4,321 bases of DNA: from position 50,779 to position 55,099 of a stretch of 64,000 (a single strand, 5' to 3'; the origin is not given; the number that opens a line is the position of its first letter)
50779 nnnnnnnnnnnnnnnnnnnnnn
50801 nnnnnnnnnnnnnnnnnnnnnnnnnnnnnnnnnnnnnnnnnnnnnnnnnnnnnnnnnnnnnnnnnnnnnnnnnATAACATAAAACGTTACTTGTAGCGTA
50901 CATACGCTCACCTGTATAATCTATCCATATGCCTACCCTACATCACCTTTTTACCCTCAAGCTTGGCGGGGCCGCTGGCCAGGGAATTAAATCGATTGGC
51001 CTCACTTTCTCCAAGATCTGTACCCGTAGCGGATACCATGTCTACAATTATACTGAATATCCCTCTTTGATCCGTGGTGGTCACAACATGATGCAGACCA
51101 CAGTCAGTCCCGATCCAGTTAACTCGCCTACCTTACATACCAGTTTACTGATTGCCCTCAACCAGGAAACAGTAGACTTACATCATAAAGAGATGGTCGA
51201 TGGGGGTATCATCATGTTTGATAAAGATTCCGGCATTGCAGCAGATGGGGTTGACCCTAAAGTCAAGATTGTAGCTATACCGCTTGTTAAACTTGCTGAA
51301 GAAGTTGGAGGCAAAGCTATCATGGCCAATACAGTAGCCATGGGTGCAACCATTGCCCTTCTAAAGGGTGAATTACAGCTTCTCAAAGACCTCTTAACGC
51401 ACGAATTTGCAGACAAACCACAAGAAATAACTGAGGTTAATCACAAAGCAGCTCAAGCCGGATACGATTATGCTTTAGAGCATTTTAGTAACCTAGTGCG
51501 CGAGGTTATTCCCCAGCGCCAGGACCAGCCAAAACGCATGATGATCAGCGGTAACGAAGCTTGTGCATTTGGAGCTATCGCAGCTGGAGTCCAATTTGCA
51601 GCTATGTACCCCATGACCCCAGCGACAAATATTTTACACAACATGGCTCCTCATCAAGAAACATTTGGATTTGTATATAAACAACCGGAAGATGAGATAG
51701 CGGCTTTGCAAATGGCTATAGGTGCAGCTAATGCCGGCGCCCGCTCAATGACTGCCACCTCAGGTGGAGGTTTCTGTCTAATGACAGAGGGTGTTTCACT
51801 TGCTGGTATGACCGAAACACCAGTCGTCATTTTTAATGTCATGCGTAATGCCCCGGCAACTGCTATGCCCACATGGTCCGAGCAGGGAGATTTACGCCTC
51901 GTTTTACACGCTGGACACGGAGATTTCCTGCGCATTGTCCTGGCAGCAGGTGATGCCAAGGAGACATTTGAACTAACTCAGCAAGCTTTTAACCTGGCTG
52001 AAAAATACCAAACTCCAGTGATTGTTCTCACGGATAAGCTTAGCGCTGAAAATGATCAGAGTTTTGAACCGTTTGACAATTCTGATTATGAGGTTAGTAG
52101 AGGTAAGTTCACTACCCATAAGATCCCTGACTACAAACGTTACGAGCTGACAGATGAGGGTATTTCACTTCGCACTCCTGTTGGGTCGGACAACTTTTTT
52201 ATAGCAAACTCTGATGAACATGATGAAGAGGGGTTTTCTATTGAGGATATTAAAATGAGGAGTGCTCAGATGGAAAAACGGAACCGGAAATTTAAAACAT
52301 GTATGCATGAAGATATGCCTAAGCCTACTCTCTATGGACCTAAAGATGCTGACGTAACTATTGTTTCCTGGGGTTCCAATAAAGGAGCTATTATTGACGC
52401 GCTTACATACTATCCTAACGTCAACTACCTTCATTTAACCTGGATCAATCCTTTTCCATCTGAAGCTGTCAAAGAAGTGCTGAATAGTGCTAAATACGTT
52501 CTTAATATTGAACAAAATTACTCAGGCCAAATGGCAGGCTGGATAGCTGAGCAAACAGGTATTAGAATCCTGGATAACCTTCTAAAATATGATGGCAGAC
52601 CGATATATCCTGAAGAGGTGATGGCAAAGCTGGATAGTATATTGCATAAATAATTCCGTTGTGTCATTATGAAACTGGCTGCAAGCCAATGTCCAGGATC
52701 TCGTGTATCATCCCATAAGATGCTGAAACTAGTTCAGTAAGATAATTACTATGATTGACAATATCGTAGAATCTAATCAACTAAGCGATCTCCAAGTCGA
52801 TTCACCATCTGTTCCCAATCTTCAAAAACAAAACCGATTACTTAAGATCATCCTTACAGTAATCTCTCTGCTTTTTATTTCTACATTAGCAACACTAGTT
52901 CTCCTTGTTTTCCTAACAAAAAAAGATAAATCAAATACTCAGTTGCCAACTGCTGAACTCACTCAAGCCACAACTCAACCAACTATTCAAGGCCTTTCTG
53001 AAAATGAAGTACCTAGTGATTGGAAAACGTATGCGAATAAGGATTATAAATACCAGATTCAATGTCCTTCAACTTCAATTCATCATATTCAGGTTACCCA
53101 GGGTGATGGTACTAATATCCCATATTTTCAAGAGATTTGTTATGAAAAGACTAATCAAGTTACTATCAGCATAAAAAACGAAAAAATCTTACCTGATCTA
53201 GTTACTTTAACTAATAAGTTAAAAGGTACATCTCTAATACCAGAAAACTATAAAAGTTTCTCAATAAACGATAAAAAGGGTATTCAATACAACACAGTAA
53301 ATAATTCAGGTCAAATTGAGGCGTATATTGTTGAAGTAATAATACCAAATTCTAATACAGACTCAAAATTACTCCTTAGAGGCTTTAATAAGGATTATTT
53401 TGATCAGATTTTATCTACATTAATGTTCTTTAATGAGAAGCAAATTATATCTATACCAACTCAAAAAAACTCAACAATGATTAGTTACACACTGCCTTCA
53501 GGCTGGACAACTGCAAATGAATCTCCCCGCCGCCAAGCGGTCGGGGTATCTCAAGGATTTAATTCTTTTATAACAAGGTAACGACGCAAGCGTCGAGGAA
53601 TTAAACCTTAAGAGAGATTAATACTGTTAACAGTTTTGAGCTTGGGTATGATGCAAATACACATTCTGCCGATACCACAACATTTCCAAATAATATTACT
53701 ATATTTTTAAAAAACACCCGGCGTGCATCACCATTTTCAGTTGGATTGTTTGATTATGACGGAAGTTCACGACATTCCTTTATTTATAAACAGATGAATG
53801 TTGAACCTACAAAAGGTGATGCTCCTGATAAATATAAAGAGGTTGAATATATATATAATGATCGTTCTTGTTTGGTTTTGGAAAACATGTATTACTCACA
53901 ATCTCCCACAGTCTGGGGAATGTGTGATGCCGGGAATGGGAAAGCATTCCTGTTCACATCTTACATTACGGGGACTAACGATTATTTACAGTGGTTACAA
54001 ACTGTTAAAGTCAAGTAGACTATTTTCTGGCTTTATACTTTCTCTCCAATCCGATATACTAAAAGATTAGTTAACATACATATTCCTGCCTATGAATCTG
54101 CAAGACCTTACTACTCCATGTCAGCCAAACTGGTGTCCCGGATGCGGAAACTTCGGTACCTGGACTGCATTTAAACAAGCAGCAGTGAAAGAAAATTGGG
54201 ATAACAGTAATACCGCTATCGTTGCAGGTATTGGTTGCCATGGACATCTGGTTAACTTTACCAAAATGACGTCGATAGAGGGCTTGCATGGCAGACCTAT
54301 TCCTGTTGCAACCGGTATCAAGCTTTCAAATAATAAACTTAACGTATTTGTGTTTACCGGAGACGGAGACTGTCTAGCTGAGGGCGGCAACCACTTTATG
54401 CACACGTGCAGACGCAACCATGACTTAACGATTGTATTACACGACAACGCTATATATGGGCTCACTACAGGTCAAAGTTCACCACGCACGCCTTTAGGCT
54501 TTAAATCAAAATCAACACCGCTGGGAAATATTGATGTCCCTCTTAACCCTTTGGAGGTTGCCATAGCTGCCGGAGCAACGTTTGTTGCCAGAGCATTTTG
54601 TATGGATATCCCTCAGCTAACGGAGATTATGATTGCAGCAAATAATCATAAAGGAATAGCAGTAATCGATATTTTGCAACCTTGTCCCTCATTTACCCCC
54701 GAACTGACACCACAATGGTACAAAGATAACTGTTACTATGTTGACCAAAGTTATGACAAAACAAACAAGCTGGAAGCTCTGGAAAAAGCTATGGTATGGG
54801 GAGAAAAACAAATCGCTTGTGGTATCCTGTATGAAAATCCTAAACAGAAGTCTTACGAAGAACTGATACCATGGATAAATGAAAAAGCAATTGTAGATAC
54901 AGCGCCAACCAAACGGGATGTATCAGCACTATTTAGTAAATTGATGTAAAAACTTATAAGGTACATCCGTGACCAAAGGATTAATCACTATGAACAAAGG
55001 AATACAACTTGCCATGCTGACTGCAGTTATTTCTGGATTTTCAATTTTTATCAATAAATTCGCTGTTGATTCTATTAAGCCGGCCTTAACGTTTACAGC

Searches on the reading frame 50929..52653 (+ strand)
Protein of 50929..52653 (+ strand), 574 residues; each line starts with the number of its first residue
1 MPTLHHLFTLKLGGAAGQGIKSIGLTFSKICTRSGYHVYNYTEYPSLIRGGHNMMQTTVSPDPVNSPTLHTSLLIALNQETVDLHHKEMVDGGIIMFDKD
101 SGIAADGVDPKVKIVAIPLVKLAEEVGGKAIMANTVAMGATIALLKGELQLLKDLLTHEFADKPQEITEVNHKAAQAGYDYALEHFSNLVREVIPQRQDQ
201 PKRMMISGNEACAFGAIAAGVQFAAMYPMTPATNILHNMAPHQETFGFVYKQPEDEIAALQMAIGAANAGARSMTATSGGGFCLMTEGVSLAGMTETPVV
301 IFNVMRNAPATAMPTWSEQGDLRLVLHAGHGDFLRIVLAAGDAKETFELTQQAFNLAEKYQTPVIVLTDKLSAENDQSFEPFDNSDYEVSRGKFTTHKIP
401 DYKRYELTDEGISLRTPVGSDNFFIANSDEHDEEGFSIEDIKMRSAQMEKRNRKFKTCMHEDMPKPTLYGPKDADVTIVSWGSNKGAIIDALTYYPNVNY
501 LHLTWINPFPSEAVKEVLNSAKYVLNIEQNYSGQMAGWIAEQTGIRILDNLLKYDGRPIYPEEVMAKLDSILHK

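Call 20: search_protein_families(library=pfam, proteins=[window:50929-52653:+], max_evalue=0.001)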
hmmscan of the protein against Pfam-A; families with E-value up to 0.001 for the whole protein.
window:50929-52653:+ (574 aa): 3 families
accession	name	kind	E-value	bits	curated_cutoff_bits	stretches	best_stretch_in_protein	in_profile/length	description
PF01855.24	POR_N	-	3.7e-55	187.6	27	1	215-449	2-230/231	Pyruvate flavodoxin/ferredoxin oxidoreductase, thiamine diP-bdg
PF01558.24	POR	-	3.3e-31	109.2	27.4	1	16-180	1-173/173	Pyruvate ferredoxin/flavodoxin oxidoreductase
PF17147.9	PFOR_II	-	5e-07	30.5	27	1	474-564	1-102/102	Pyruvate:ferredoxin oxidoreductase core domain II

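Call 55: search_protein_families(library=ncbifam, proteins=[window:50929-52653:+], max_evalue=0.00001)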
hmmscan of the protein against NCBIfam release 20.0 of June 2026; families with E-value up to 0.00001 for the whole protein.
window:50929-52653:+ (574 aa): 17 families
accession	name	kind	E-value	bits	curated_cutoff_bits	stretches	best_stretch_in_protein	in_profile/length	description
TIGR03710.1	OAFO_sf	subfamily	3.7e-188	626.6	482.75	1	8-567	2-560/561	2-oxoacid:acceptor oxidoreductase subunit alpha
NF041170.1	Oxoac_fdxalpha_Archa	equivalog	5.5e-142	474.3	800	2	129-573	165-624/636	2-oxoacid:ferredoxin oxidoreductase subunit alpha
NF006412.0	PRK08659.1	equivalog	1.1e-80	271.6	411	1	202-570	4-375/378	2-oxoacid:acceptor oxidoreductase subunit alpha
NF007206.0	PRK09627.1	equivalog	7.5e-63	212.7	579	1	204-569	4-373/375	2-oxoglutarate synthase subunit alpha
NF005507.0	PRK07119.1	subfamily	2.1e-51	174.8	399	1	202-373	3-174/352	3-methyl-2-oxobutanoate dehydrogenase subunit VorB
NF006232.0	PRK08366.1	equivalog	6.6e-25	87.5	646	1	200-542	4-337/394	2-ketoisovalerate ferredoxin oxidoreductase subunit alpha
NF040682.1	PorA_Arch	equivalog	1.9e-23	83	550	1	202-543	2-334/387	pyruvate synthase subunit PorA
NF007201.0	PRK09622.1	equivalog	9.9e-20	70.8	590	1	206-536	13-334/405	2-oxoacid:ferredoxin oxidoreductase subunit alpha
TIGR03336.1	IOR_alpha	equivalog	6.4e-19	67.7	650.9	1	204-368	3-161/595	indolepyruvate ferredoxin oxidoreductase subunit alpha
NF006233.0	PRK08367.1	equivalog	4.4e-15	55.4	625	1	201-542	2-334/394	pyruvate ferredoxin oxidoreductase subunit alpha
NF045764.1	PhenlGlyoxDHPadG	equivalog_domain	5.6e-14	51.4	700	1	203-361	2-156/398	NADH-dependent phenylglyoxylate dehydrogenase subunit alpha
NF006211.0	PRK08338.1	equivalog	7.2e-13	48.4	239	1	10-182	3-168/170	2-oxoacid:ferredoxin oxidoreductase subunit gamma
NF006275.0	PRK08441.1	equivalog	1.3e-12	47.6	216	1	10-185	5-181/185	2-oxoglutarate-acceptor oxidoreductase subunit OorC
NF006323.0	PRK08537.1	equivalog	1.1e-10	41.2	235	1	10-182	5-178/181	2-oxoacid:ferredoxin oxidoreductase subunit gamma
NF045791.1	OxalOxredalpha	equivalog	2.3e-07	30.2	500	0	202-290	3-93/395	oxalate oxidoreductase subunit alpha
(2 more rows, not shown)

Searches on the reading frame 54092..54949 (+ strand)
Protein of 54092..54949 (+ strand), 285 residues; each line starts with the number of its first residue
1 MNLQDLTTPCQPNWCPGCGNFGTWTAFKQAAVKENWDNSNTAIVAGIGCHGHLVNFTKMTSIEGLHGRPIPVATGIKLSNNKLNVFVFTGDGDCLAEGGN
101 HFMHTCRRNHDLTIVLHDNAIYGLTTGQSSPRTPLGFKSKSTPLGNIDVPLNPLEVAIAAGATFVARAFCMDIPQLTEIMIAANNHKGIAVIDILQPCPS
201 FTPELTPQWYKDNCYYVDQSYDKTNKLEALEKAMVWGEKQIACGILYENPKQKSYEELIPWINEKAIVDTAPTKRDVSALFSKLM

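Call 3: search_protein_families(library=pfam, proteins=[window:54092-54949:+], max_evalue=0.01)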
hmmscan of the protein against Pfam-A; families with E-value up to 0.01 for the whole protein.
window:54092-54949:+ (285 aa): 2 families
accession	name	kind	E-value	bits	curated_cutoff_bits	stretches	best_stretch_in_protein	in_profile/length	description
PF02775.26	TPP_enzyme_C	-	7.9e-26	91.1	21.9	1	47-194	2-151/151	Thiamine pyrophosphate enzyme, C-terminal TPP binding domain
PF12367.13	PFO_beta_C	-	3e-18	66.1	24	1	198-262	1-64/66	Pyruvate ferredoxin oxidoreductase beta subunit C terminal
